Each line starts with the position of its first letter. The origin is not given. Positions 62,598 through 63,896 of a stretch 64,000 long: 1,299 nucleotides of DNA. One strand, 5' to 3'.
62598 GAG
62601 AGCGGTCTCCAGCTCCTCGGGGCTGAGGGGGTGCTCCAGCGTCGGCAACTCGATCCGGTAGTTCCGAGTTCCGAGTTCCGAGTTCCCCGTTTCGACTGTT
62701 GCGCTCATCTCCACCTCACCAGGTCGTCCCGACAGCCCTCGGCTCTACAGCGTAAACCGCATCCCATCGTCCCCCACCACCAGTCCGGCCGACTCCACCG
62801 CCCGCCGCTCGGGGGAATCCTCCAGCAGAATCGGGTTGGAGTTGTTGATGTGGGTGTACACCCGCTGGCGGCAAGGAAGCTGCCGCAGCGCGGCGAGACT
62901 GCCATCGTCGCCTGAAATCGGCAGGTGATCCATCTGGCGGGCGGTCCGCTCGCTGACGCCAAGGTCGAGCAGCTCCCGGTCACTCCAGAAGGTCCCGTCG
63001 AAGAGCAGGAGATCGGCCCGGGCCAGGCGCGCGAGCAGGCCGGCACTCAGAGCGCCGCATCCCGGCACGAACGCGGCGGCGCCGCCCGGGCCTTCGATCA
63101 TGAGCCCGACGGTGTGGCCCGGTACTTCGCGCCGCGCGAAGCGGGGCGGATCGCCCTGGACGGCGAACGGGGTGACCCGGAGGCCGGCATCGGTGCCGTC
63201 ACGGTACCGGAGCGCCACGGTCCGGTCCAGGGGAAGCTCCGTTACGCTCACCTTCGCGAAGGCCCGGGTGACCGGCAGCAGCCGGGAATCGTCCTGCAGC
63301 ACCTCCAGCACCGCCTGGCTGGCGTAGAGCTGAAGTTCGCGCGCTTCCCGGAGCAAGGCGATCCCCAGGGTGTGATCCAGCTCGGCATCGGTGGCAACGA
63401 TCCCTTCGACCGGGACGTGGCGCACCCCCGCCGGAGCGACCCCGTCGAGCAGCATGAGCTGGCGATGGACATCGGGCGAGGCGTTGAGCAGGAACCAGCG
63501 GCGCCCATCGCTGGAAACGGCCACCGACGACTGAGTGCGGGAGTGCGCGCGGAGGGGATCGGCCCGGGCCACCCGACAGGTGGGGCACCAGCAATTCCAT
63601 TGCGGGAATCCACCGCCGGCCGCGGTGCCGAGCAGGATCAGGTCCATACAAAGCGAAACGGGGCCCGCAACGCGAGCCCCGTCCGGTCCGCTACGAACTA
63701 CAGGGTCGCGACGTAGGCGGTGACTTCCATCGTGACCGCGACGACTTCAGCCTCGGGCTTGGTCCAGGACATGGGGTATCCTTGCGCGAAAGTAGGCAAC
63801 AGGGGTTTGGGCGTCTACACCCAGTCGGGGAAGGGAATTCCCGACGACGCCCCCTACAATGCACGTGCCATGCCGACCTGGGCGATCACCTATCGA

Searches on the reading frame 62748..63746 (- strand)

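Call 44: search_protein_families(library=pfam, proteins=[window:62748-63746:-], max_evalue=0.00001)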
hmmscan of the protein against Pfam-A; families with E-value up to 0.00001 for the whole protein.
window:62748-63746:- (333 aa): 1 family
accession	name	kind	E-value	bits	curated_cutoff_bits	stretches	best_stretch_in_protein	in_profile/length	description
PF12706.13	Lactamase_B_2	-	1.1e-33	117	27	1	83-300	1-200/200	Beta-lactamase superfamily domain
